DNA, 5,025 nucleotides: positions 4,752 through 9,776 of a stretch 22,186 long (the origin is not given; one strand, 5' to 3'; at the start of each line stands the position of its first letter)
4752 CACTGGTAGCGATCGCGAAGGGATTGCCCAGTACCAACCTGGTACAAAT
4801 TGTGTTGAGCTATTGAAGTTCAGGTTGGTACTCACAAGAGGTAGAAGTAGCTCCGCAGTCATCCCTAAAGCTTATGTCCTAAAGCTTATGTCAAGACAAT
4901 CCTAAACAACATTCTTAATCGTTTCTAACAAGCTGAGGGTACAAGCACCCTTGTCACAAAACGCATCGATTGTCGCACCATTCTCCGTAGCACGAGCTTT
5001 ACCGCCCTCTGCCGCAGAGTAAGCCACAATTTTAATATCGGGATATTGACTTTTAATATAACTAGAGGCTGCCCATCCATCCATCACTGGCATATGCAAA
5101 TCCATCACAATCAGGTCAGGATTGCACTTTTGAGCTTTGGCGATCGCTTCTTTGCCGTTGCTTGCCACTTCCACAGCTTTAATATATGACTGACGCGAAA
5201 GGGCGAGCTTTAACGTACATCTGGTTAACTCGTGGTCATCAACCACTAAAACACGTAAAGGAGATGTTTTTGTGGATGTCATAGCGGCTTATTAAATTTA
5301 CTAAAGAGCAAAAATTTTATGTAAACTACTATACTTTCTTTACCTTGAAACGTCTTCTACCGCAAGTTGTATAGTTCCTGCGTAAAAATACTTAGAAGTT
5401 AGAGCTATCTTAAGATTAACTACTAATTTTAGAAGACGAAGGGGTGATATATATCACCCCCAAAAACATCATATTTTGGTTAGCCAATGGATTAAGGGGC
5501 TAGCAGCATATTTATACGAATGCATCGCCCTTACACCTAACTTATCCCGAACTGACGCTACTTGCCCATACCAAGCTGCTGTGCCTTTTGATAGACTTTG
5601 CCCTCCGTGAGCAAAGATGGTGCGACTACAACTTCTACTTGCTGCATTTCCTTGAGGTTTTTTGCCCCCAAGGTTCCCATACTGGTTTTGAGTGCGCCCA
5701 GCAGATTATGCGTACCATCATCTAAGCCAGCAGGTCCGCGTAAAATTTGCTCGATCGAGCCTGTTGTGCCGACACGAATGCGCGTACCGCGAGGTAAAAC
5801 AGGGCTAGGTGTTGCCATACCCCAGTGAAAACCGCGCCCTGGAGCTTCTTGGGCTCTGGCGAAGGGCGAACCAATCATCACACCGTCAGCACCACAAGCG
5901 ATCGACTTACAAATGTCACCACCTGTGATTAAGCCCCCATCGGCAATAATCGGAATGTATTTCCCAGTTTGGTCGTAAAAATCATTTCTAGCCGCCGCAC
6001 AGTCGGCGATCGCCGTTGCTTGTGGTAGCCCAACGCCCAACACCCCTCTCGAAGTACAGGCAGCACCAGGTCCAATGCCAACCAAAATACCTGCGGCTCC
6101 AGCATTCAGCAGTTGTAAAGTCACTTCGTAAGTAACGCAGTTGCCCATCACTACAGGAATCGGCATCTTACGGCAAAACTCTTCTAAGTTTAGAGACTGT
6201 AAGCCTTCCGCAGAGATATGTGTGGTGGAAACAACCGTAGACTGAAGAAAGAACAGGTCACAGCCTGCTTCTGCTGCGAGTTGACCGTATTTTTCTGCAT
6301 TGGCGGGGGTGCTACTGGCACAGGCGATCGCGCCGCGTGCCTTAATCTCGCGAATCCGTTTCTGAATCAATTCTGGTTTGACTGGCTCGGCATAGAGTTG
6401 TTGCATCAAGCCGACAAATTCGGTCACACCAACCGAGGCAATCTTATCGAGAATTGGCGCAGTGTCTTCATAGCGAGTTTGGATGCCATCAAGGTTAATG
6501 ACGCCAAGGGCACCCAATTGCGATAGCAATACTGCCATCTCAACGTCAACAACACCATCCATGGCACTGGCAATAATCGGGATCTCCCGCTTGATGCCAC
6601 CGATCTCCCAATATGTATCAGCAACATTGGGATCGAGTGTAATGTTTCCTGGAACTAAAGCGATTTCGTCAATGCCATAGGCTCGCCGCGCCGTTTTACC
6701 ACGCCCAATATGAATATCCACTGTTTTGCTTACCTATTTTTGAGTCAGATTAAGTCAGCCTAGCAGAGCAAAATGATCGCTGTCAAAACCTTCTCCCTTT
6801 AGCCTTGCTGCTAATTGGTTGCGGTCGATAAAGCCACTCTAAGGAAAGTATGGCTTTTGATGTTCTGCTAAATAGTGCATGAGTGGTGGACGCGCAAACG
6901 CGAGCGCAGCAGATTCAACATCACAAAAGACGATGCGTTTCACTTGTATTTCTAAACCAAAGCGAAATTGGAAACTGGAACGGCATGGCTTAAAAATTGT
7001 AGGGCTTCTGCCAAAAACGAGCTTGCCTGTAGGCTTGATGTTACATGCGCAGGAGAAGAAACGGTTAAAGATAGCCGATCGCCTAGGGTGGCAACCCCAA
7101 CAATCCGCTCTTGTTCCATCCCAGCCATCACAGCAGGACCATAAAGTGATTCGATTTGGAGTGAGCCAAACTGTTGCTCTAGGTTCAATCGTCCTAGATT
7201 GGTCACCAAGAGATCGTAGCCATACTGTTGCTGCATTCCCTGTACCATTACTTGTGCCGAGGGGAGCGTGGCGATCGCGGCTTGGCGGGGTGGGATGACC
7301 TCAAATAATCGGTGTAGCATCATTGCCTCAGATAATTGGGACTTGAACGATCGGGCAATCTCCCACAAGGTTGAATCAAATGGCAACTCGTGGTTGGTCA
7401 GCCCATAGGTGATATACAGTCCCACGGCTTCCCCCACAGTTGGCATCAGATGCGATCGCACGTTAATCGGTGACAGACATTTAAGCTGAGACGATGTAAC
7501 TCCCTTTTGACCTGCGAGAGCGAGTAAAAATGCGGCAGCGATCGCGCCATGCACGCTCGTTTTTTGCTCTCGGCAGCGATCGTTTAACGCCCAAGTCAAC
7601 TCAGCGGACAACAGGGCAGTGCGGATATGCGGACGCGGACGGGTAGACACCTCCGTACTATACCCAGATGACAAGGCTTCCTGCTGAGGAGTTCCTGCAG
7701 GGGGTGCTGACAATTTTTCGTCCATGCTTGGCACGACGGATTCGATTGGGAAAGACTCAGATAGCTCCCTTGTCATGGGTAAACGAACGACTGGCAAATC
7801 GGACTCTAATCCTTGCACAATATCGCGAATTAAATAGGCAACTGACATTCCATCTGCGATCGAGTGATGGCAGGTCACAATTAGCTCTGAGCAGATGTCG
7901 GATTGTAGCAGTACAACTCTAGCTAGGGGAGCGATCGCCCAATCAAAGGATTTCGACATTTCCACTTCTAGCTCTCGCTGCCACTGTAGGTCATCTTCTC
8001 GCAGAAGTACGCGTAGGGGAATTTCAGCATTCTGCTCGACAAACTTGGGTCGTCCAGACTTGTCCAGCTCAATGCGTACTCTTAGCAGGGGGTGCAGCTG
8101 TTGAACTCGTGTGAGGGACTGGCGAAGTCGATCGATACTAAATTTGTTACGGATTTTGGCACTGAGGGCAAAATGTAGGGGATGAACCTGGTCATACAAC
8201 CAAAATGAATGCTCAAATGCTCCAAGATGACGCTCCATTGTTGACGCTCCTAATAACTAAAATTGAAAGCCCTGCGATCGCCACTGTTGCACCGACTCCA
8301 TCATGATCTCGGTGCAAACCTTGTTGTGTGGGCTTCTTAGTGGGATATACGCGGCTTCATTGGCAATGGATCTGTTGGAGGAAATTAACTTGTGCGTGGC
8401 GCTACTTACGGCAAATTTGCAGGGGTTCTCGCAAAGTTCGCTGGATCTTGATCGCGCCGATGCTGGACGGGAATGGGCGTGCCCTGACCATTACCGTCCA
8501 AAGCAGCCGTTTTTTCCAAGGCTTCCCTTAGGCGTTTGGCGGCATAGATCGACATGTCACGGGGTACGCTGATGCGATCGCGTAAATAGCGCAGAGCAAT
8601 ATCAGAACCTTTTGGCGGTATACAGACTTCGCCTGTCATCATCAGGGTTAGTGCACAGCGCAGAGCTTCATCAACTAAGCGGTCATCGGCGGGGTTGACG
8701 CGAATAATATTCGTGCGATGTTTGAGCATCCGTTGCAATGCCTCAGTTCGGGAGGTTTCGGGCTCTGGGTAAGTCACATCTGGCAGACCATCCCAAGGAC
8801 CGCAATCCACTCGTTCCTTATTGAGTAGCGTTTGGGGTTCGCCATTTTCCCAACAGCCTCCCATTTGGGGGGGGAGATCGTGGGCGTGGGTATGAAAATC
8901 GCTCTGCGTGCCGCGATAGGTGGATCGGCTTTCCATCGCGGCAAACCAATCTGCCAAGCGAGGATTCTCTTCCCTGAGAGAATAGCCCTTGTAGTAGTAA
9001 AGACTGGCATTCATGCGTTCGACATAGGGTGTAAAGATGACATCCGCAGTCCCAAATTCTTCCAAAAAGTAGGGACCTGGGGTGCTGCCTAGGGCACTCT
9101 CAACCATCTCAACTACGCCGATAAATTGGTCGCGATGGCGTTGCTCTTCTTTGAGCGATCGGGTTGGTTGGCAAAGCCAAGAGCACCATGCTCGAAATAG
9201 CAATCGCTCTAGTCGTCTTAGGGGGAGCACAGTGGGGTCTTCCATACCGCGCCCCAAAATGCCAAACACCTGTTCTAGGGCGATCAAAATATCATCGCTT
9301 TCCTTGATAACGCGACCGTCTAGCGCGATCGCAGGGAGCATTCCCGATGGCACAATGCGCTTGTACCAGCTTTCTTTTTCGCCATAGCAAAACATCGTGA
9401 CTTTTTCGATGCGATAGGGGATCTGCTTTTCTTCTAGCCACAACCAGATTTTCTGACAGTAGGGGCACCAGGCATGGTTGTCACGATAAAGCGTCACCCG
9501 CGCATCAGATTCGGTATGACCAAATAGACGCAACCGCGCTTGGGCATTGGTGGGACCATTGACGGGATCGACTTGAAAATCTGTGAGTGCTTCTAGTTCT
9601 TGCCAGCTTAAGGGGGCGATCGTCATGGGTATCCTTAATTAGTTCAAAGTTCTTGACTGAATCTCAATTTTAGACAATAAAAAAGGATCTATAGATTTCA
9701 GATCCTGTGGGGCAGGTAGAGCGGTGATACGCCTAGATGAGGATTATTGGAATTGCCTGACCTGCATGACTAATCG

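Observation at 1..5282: Seven-gene receiver + multi-oxygenase cassette: four structural classes of O2-activating iron enzymes with their own ferredoxin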

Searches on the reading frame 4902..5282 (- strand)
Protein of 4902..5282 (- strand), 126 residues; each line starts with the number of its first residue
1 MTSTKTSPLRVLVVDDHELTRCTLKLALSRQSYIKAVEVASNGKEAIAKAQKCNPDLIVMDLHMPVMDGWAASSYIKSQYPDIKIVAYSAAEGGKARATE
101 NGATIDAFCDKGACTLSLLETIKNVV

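Call 5: search_protein_families(library=pfam, proteins=[window:4902-5282:-], max_evalue=0.01)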
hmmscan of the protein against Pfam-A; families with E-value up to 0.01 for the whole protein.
window:4902-5282:- (126 aa): 1 family
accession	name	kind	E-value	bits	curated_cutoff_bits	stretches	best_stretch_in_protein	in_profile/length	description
PF00072.30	Response_reg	-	1.8e-19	70.4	30.2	1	11-101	1-89/111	Response regulator receiver domain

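Call 6: search_protein_families(library=ncbifam, proteins=[window:4902-5282:-], max_evalue=0.01)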
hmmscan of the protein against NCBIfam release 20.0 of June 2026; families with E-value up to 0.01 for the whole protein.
window:4902-5282:- (126 aa): 94 families (the best 25 are shown)
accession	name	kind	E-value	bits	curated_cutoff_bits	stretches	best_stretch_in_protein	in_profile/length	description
NF001965.0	PRK00742.1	subfamily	5.1e-20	72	293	1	8-99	3-93/357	chemotaxis-specific protein-glutamate methyltransferase CheB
NF041945.1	LuxN_Vibrio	equivalog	1e-16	60.3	1550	1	7-112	720-821/839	quorum-sensing autoinducer 1 sensor kinase/phosphatase LuxN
NF009206.0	PRK12555.1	subfamily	2.3e-16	59.7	342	1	10-90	2-82/340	chemotaxis-specific protein-glutamate methyltransferase CheB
NF007935.0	PRK10651.1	equivalog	9.7e-16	57.6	250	1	5-92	3-90/216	two-component system response regulator NarL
NF011896.0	PRK15369.1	equivalog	2e-15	56.9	242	1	9-103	4-100/211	two component system response regulator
NF041367.1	CheY_Halo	equivalog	5.8e-15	55.7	200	1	11-126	1-114/114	chemotaxis protein CheY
NF007018.1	PRK09483.1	equivalog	3.6e-14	52.9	280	1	10-125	3-118/217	UvrY/SirA/GacA family response regulator transcription factor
NF052445.1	RespRegMctR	equivalog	5.5e-14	52.1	300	1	9-90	2-83/205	two-component system response regulator MctR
NF008318.0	PRK11107.1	equivalog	5.5e-13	47.9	890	1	3-80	662-737/920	two-component sensor histidine kinase BarA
NF041830.1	RR_TF_ErdR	exception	7.5e-12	45.4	390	1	10-122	3-117/213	response regulator transcription factor ErdR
NF007708.0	PRK10403.1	equivalog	8.9e-12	44.9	343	1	5-80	3-78/215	nitrate/nitrite response regulator protein NarP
NF008677.0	PRK11697.1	equivalog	3.2e-11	43.1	246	1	9-83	2-77/238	two-component system response regulator BtsR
NF008469.0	PRK11361.1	equivalog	3.7e-11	42.4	714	1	9-90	5-84/461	acetoacetate metabolism transcriptional regulator AtoC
NF011874.0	PRK15347.1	equivalog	6e-11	41.1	852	1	9-111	691-795/921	two component system sensor kinase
NF045944.1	ResRegRpaBCyano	equivalog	7.1e-11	41.9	330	1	12-99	1-85/229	response regulator transcription factor RpaB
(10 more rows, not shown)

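Call 57: find_homologous_proteins(query=window:4902-5282:-, max_evalue=1e-10)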
Query window:4902-5282:- (126 aa): 545 proteins with E <= 1e-10 among 772 candidates; the best 120 are listed.
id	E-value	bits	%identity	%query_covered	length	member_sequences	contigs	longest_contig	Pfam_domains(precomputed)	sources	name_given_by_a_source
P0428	2.3e-69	249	91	100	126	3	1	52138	PF00072.31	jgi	jgi:two-component system, NarL family, vancomycin resistance associated response regulator VraR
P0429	2.3e-68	246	90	100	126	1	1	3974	PF00072.31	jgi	jgi:two-component system, NarL family, vancomycin resistance associated response regulator VraR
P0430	1.1e-54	202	77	99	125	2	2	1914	PF00072.31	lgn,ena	-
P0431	1.2e-53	198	77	98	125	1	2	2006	PF00072.31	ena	-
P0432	2.9e-53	197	77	99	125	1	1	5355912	PF00072.31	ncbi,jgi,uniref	ncbi:response regulator [Pseudanabaena minima]|uniref:response regulator n=1 Tax=Pseudanabaena minim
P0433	3.1e-53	197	77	98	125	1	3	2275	PF00072.31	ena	-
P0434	3.5e-53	197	77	98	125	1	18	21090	PF00072.31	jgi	jgi:two-component system vancomycin resistance associated response regulator VraR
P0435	5.2e-53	196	79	98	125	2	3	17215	PF00072.31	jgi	jgi:two-component system, NarL family, vancomycin resistance associated response regulator VraR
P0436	6.8e-53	196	76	99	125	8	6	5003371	PF00072.31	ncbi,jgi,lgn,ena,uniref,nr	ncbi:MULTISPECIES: response regulator [Pseudanabaena]|jgi:two-component system vancomycin resistance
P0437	7.5e-53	196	79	98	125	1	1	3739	PF00072.31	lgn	-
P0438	7.6e-53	196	75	99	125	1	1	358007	PF00072.31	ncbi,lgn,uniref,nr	ncbi:MAG: two-component system response regulator [Pseudanabaena frigida]|uniref:Two-component syste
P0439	8.9e-53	195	74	99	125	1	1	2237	PF00072.31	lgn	-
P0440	1.0e-52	195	77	98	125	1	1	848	PF00072.31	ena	-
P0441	1.1e-52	195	76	99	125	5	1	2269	PF00072.31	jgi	-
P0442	1.1e-52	195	74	99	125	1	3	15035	PF00072.31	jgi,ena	jgi:CheY-like chemotaxis protein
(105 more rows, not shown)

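Call 58: find_encoding_contigs(protein=P0428, flank=10000, max_places=2)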
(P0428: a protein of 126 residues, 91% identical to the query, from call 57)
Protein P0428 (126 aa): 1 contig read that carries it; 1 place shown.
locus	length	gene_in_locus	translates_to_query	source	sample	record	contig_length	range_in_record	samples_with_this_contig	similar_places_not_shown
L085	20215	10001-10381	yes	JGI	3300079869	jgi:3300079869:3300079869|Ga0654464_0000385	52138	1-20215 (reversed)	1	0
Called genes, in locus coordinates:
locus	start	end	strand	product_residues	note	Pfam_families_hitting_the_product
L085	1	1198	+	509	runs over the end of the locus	PF02878:PGM_PMM_I, PF02879:PGM_PMM_II, PF02880:PGM_PMM_III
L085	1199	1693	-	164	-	PF01641:SelR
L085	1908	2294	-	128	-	-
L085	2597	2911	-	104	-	PF20384:DUF6679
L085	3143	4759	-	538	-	PF20154:LNT_N, PF00795:CN_hydrolase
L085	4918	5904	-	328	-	-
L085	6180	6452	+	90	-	-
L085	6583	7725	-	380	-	PF00483:NTP_transferase, PF12804:NTP_transf_3, PF00132:Hexapep (weak), PF25087:GMPPB_C (weak)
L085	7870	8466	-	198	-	PF01195:Pept_tRNA_hydro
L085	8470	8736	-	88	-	PF02416:TatA_B_E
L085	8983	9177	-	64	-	PF00737:PsbH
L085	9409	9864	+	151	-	PF02391:MoaE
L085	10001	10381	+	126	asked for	PF00072:Response_reg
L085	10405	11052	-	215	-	PF01694:Rhomboid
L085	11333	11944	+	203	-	PF04832:SOUL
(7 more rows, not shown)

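Call 59: find_encoding_contigs(protein=P0436, flank=10000, max_places=2)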
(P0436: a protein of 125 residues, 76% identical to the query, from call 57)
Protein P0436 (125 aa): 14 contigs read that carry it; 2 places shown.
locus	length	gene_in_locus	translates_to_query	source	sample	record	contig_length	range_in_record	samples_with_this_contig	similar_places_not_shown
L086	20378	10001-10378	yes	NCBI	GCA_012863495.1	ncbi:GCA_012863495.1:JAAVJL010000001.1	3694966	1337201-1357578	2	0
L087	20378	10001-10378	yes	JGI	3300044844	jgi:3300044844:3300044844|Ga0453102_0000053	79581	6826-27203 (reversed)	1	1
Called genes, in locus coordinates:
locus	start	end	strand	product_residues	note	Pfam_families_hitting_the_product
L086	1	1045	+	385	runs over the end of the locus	PF00155:Aminotran_1_2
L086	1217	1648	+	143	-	PF01627:Hpt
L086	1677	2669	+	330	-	PF04055:Radical_SAM, PF12345:DUF3641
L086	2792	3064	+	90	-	-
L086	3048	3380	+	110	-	PF02452:PemK_toxin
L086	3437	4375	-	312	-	PF00493:MCM (faint), PF20030:bpMoxR, PF01078:Mg_chelatase (faint), PF00004:AAA (faint), PF07726:AAA_3, PF07728:AAA_5, PF17863:AAA_lid_2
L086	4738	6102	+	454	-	PF11283:DUF3084, PF10473:CENP-F_leu_zip (faint)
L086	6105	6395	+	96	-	-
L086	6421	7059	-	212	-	PF27545:CsoS1D_N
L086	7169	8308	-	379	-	PF07467:BLIP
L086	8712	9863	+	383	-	PF01370:Epimerase, PF16363:GDP_Man_Dehyd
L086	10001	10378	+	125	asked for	PF00072:Response_reg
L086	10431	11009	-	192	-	PF01694:Rhomboid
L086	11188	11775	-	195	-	PF01694:Rhomboid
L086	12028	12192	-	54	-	-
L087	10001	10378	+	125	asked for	PF00072:Response_reg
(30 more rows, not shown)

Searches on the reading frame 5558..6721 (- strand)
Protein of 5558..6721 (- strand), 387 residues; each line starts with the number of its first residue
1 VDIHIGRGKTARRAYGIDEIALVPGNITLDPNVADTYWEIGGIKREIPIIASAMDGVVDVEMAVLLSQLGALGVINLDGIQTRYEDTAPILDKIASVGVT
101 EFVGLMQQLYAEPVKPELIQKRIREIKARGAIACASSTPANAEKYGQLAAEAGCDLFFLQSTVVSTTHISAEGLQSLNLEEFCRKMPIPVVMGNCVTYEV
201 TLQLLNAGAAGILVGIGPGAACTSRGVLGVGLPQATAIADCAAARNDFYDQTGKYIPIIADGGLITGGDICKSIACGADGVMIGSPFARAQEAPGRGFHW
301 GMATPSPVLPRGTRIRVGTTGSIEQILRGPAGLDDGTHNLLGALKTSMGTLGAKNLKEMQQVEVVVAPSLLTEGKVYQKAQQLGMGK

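Call 5: search_protein_families(library=pfam, proteins=[window:5558-6721:-], max_evalue=0.01)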
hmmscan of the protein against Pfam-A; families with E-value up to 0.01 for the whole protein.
window:5558-6721:- (387 aa): 7 families
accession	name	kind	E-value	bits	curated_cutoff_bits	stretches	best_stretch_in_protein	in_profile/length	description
PF00478.31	IMPDH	-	1.1e-49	169.7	25.6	1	16-297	3-249/345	IMP dehydrogenase / GMP reductase domain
PF01070.24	FMN_dh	-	8.7e-10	38.6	24.9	1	171-295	202-313/350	FMN-dependent dehydrogenase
PF03060.21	NMO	-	9.8e-08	32.2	28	1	256-295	194-233/331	Nitronate monooxygenase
PF01645.23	Glu_synthase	-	1.6e-05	24.7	20.4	1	204-285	224-305/369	Conserved region in glutamate synthase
PF01180.27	DHO_dh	-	0.00012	21.8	27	1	247-287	232-272/291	Dihydroorotate dehydrogenase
PF05690.20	ThiG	-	0.0013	18.6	23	1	255-293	175-213/247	Thiazole biosynthesis protein ThiG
PF02581.23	TMP-TENI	-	0.0028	17.5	27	0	138-214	104-176/180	Thiamine monophosphate synthase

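Call 6: search_protein_families(library=ncbifam, proteins=[window:5558-6721:-], max_evalue=0.01)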
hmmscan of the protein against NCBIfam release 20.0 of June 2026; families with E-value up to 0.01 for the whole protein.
window:5558-6721:- (387 aa): 20 families
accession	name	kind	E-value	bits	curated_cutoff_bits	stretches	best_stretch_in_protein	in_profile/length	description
TIGR01304.1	IMP_DH_rel_2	equivalog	8.5e-158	525.4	342.1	1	3-366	1-365/365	GuaB3 family IMP dehydrogenase-related protein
TIGR01302.1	IMP_dehydrog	equivalog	1.1e-42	146.5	481.5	2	127-296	210-368/450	IMP dehydrogenase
NF005311.0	PRK06843.1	equivalog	1.7e-30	106.3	779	2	188-295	195-296/404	inosine 5-monophosphate dehydrogenase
NF005493.0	PRK07107.1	equivalog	1.2e-28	99.9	585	1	151-296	252-393/502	IMP dehydrogenase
NF052358.1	GMPRedGuaB1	equivalog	7.2e-27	94.7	675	1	140-296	224-371/479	GMP reductase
NF005869.0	PRK07807.1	equivalog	1e-25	90.7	549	1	129-296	215-371/479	GuaB1 family IMP dehydrogenase-related protein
NF003470.0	PRK05096.1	equivalog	2.5e-25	89.4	397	1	190-296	154-254/347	GMP reductase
NF003966.0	PRK05458.1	equivalog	7.6e-24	84.6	344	1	185-367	138-317/327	GMP reductase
TIGR01303.1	IMP_DH_rel_1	equivalog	1.5e-22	80.2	562.75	1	148-295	232-368/475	GuaB1 family IMP dehydrogenase-related protein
TIGR01306.1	GMP_reduct_2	equivalog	4.5e-21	75.7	465.65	1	184-365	133-311/321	GMP reductase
TIGR01305.1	GMP_reduct_1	equivalog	4.5e-21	75.2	492.15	1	190-360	153-327/343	GMP reductase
TIGR02151.1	IPP_isom_2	equivalog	2.4e-06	26.7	281.3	1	253-291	257-295/338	type 2 isopentenyl-diphosphate Delta-isomerase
NF008398.0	PRK11197.1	subfamily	2.3e-05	23.3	376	1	238-296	283-341/381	L-lactate dehydrogenase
NF010112.0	PRK13585.1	equivalog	5.1e-05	23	243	0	256-286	193-223/241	1-(5-phosphoribosyl)-5-[(5-phosphoribosylamino)methylideneamino]imidazole-4-carboxamide isomerase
NF002702.0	PRK02506.1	equivalog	0.00017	20.8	301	1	242-288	230-276/313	dihydroorotate oxidase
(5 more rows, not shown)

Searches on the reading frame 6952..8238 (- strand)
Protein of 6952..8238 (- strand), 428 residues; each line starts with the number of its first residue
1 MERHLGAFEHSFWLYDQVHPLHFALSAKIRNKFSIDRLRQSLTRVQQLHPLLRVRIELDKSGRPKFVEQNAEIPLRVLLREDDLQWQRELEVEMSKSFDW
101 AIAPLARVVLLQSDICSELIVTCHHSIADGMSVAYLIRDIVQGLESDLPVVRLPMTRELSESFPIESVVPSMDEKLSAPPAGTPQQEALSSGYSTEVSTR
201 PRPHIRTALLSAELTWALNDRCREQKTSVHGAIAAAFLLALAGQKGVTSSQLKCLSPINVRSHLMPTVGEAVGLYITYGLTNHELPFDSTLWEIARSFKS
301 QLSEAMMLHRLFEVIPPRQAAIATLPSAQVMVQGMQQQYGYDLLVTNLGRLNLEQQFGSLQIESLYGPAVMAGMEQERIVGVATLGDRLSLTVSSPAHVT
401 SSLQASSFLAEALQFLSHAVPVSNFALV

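Call 5: search_protein_families(library=pfam, proteins=[window:6952-8238:-], max_evalue=0.01)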
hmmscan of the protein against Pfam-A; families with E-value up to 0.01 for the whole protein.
window:6952-8238:- (428 aa): 3 families
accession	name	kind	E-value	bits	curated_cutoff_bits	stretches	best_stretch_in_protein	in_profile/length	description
PF00668.25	Condensation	-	1.7e-16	60.4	30.6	1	24-142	30-156/456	Condensation domain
PF16911.10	PapA_C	-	1.4e-13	51.2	30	1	202-390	4-199/203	Phthiocerol/phthiodiolone dimycocerosyl transferase C-terminus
PF07247.17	AATase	-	0.00091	18.4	22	0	218-407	280-491/500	Alcohol acetyltransferase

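Call 6: search_protein_families(library=ncbifam, proteins=[window:6952-8238:-], max_evalue=0.01)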
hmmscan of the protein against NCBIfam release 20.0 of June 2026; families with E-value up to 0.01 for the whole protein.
window:6952-8238:- (428 aa): 3 families
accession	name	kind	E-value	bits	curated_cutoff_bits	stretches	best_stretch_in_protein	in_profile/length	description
NF006787.0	PRK09294.1-1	subfamily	1.8e-15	56.8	396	1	25-306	26-308/420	acyltransferase PapA5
NF004282.0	PRK05691.1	subfamily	1.1e-05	21.6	4090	1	9-140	2798-2932/4334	non-ribosomal peptide synthase/polyketide synthase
NF047350.1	aureusi_NRPS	equivalog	0.00036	17.5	2500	1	31-141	1027-1135/2373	aureusimine non-ribosomal peptide synthetase AusA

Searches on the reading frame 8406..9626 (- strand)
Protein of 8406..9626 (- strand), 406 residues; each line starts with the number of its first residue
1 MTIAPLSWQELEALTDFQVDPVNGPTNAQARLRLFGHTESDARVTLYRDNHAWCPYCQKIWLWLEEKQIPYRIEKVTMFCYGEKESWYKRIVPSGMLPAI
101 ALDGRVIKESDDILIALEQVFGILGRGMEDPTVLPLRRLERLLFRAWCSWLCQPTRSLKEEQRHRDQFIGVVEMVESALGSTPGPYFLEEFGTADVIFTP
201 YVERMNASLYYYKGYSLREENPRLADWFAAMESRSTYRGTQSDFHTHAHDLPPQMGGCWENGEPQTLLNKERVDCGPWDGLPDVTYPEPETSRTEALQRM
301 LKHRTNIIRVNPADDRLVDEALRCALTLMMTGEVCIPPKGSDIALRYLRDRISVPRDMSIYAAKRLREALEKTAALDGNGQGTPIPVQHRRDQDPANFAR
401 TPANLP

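Call 5: search_protein_families(library=pfam, proteins=[window:8406-9626:-], max_evalue=0.01)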
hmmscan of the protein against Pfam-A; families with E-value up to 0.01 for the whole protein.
window:8406-9626:- (406 aa): 6 families
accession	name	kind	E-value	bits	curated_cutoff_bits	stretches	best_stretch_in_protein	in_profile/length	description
PF13409.12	GST_N_2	-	7.2e-21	75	25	1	53-119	1-69/70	Glutathione S-transferase, N-terminal domain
PF13417.12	GST_N_3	-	6.3e-14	52.5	22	1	54-120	7-70/75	Glutathione S-transferase, N-terminal domain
PF13410.11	GST_C_2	-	1.3e-09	38.4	24.9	1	162-230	5-69/69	Glutathione S-transferase, C-terminal domain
PF16865.10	GST_C_5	-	4.8e-08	34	27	1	146-238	16-106/108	Glutathione S-transferase, C-terminal domain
PF00462.30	Glutaredoxin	-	0.004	17.8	22.9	1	45-107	2-60/60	Glutaredoxin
PF17172.10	GST_N_4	-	0.0095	17.1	30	0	55-123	1-62/99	Glutathione S-transferase N-terminal domain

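Call 6: search_protein_families(library=ncbifam, proteins=[window:8406-9626:-], max_evalue=0.01)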
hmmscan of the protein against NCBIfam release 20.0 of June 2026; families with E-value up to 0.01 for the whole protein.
window:8406-9626:- (406 aa): 2 families
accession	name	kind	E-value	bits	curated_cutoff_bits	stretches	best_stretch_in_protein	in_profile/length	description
NF011693.0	PRK15113.1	equivalog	4.5e-07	29.8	150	1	41-165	3-123/214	glutathione transferase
NF050814.1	FtsZBindFzlA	equivalog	0.00035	20.4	300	1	51-151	10-104/228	FtsZ-binding protein FzlA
